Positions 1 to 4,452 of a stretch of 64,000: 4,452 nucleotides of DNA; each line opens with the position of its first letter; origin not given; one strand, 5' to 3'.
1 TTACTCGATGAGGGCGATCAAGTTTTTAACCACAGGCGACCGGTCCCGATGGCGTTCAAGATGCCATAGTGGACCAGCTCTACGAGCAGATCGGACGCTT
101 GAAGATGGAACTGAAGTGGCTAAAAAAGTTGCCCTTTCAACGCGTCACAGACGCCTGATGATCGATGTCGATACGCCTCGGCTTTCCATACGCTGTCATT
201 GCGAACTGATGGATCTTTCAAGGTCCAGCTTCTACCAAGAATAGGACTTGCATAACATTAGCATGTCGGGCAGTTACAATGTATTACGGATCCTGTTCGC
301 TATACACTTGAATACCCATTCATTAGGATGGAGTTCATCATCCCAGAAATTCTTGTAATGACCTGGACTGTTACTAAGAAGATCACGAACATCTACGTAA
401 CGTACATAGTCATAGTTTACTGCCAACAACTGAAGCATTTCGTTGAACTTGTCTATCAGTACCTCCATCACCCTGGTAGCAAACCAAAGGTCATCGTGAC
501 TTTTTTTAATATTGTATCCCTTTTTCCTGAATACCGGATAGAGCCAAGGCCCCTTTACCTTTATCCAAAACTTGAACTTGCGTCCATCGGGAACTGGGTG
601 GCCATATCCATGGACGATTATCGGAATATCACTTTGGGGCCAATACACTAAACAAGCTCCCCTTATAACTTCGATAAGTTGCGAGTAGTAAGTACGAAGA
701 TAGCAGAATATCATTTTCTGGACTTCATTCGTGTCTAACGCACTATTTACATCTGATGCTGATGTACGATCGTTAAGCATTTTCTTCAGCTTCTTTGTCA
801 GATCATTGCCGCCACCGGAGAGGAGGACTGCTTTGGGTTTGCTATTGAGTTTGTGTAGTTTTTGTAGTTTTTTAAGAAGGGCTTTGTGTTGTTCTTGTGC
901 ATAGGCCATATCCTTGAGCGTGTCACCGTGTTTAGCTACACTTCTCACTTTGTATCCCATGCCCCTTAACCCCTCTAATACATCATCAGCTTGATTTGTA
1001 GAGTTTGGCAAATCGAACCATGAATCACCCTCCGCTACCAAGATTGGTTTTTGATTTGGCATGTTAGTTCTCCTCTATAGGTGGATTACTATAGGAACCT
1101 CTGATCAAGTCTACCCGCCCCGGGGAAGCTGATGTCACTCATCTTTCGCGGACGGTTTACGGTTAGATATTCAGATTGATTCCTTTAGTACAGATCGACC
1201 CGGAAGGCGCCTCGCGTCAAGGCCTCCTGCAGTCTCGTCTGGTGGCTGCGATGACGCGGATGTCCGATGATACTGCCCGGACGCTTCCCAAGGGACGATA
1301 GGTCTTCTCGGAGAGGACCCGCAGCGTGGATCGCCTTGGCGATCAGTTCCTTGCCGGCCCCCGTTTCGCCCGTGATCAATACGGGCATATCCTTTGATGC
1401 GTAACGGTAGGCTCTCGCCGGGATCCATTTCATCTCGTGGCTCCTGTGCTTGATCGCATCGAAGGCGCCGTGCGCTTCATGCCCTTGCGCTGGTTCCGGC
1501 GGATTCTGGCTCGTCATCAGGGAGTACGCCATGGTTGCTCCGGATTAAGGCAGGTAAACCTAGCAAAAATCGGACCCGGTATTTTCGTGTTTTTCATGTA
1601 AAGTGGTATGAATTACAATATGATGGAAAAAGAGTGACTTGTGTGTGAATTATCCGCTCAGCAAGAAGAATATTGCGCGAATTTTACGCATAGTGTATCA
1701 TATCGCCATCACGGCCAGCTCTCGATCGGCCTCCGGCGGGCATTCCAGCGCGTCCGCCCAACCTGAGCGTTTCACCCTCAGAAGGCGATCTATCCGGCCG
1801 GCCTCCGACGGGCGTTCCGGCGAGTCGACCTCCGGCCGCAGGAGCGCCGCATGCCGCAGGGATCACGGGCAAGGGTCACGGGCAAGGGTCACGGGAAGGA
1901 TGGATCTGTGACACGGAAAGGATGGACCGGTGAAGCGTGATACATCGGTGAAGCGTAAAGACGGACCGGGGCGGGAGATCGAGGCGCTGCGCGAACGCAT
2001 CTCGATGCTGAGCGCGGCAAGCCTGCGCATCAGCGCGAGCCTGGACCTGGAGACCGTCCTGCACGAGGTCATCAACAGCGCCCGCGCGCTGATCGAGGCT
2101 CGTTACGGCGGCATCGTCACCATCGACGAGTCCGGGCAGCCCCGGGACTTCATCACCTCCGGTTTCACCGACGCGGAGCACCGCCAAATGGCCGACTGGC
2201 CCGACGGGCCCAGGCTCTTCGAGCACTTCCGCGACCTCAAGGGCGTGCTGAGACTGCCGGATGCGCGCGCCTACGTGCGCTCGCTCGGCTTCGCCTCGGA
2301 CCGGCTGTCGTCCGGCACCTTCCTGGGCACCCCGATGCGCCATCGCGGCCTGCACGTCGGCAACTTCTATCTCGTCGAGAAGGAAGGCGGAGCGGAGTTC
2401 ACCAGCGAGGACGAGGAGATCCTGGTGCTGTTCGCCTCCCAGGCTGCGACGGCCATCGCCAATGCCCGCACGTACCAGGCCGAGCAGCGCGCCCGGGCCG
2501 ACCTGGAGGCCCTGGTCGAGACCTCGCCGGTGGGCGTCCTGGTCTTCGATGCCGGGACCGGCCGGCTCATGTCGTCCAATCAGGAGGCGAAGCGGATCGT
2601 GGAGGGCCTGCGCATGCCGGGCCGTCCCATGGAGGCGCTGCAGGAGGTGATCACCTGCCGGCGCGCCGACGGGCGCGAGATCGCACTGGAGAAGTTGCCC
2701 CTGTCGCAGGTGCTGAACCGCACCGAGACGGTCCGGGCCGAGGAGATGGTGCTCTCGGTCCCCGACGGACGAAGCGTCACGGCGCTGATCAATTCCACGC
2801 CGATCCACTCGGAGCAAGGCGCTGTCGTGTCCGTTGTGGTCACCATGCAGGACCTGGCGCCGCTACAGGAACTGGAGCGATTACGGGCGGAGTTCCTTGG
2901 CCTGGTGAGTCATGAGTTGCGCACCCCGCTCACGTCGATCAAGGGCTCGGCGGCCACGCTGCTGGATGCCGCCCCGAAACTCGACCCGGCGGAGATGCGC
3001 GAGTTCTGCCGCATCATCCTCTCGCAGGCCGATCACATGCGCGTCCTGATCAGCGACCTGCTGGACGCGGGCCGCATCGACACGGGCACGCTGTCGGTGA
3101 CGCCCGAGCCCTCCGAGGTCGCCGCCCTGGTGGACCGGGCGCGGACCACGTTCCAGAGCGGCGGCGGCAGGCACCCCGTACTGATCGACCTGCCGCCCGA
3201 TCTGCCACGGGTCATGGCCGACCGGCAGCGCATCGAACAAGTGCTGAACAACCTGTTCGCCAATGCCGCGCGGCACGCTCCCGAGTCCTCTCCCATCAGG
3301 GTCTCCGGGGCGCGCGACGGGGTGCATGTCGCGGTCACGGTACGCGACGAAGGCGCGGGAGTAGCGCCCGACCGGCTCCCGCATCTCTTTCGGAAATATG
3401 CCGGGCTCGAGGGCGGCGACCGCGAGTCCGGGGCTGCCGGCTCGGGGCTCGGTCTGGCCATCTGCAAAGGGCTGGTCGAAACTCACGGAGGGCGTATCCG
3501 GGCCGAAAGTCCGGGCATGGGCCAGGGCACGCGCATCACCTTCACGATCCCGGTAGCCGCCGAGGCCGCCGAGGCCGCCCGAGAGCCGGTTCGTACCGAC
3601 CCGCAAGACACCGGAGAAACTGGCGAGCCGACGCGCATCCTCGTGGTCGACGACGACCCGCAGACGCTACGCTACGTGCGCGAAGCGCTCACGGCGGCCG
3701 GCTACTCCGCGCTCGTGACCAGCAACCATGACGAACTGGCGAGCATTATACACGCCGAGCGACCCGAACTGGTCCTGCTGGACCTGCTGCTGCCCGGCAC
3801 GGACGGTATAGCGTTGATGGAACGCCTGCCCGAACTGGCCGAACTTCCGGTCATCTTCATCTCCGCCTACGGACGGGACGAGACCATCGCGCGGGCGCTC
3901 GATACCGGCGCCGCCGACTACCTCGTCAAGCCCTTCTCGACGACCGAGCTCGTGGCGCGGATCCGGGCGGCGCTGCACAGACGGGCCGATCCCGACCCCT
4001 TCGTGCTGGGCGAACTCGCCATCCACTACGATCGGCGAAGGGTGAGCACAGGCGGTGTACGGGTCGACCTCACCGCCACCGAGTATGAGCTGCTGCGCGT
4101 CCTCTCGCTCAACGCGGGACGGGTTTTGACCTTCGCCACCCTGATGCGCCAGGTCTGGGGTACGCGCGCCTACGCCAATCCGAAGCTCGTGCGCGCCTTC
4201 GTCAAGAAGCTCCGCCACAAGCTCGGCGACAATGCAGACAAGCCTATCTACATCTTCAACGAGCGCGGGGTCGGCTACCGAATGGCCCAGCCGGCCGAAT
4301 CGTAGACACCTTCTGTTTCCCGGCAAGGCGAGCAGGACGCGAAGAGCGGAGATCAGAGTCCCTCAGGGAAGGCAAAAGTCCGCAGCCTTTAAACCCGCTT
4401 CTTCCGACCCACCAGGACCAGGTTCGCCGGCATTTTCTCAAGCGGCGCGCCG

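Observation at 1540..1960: Repeat-dense leader upstream of the HK-RR fusion gene: candidate autoregulatory operator for its own OmpR-type domain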

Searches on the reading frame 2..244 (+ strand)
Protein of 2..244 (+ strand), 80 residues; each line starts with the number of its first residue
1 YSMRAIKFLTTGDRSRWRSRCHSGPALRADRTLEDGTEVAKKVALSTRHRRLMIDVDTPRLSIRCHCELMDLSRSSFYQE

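Call 7: search_protein_families(library=pfam, proteins=[window:8-244:+], max_evalue=0.01)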
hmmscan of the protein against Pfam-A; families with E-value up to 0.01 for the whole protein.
window:8-244:+ (78 aa): 0 families

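Call 66: search_protein_families(library=ncbifam, proteins=[window:2-244:+], max_evalue=0.01)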
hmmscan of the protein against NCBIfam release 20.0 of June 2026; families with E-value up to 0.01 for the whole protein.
window:2-244:+ (80 aa): 0 families

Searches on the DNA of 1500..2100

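Call 32: search_rna_families(source=window, start=1500, end=2100, threshold=evalue, max_evalue=1)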
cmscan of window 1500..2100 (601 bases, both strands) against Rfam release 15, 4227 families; matches with E-value up to 1: 0.
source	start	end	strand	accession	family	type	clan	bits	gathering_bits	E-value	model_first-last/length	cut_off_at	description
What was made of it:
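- On Riboswitch or other structured cis-regulatory leader RNA: No Rfam match at E up to 1 (call 32).
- There is no Rfam match (call 32).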

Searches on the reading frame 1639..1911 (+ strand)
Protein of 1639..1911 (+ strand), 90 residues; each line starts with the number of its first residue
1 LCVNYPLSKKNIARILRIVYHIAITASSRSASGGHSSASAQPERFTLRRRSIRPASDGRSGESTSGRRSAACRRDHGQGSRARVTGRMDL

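Call 7: search_protein_families(library=pfam, proteins=[window:1639-1911:+], max_evalue=0.01)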
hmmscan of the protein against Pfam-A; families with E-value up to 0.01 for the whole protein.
window:1639-1911:+ (90 aa): 0 families

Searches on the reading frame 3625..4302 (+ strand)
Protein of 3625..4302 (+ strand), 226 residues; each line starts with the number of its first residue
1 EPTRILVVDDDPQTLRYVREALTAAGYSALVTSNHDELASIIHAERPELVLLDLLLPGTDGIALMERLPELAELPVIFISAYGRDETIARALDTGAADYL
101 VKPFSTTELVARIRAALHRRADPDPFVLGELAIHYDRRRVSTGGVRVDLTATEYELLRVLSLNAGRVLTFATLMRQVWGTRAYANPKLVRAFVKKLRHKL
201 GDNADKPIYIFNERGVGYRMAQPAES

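Call 49: search_solved_structures(query=window:3625-4302:+, max_evalue=1e-20)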
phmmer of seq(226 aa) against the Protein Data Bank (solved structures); distinct sequences matched with E-value up to 1e-20: 18.
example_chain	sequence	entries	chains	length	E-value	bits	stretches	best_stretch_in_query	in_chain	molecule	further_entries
2gwr_A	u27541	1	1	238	9.7e-37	129.7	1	4-224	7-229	DNA-binding response regulator mtrA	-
6lgq_D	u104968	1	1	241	5e-36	127.4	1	3-220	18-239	DNA-binding response regulator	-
4kny_A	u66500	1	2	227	1.1e-35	126.3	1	4-220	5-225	KDP operon transcriptional regulatory protein KdpE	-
4kfc_A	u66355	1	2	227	7.9e-35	123.5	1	4-220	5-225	KDP operon transcriptional regulatory protein KdpE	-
2oqr_A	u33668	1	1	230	1.2e-31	113.1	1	3-220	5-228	Sensory transduction protein regX3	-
4b09_A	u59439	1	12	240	1.4e-30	109.6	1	3-221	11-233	TRANSCRIPTIONAL REGULATORY PROTEIN BAER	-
1ys6_A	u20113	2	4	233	2.1e-30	109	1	3-220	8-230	Transcriptional regulatory protein prrA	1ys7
9dvt_R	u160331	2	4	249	2.8e-27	98.8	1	4-225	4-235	DNA-binding dual master transcriptional regulator RpaA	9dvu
1kgs_A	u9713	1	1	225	6.9e-27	97.5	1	3-218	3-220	DNA BINDING RESPONSE REGULATOR D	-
9ji3_J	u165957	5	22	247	2e-26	96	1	3-223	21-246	DNA-binding response regulator | Possible two component system response transcriptional positive regulator PhoP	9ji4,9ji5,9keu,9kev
3r0j_A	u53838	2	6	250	2.1e-26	95.9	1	3-223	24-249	POSSIBLE TWO COMPONENT SYSTEM RESPONSE TRANSCRIPTIONAL POSITIVE REGULATOR PHOP | Response regulator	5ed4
3q9s_A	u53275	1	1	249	9.3e-26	93.8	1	3-202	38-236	DNA-binding response regulator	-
7e1b_A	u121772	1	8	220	1.6e-24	89.8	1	5-220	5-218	DNA-binding response regulator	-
8jo2_H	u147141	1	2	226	2.6e-24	89.1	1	4-221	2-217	DNA-binding transcriptional regulator BasR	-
4s04_A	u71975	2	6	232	2.9e-24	89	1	4-221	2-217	DNA-binding transcriptional regulator BasR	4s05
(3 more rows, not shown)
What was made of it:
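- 1930..4305 (+): GAF-PAS-HisKA-HATPase_c-REC-Trans_reg_C fusion gene (791 aa, soluble). The REC-wHTH part is closest to MtrA, KdpE and RegX3 among solved structures (call 49).
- Closest known: MtrA boxes of Actinobacteria. Same: MtrA is the closest solved relative of the REC-wHTH part (2gwr, E 1e-36, call 49).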
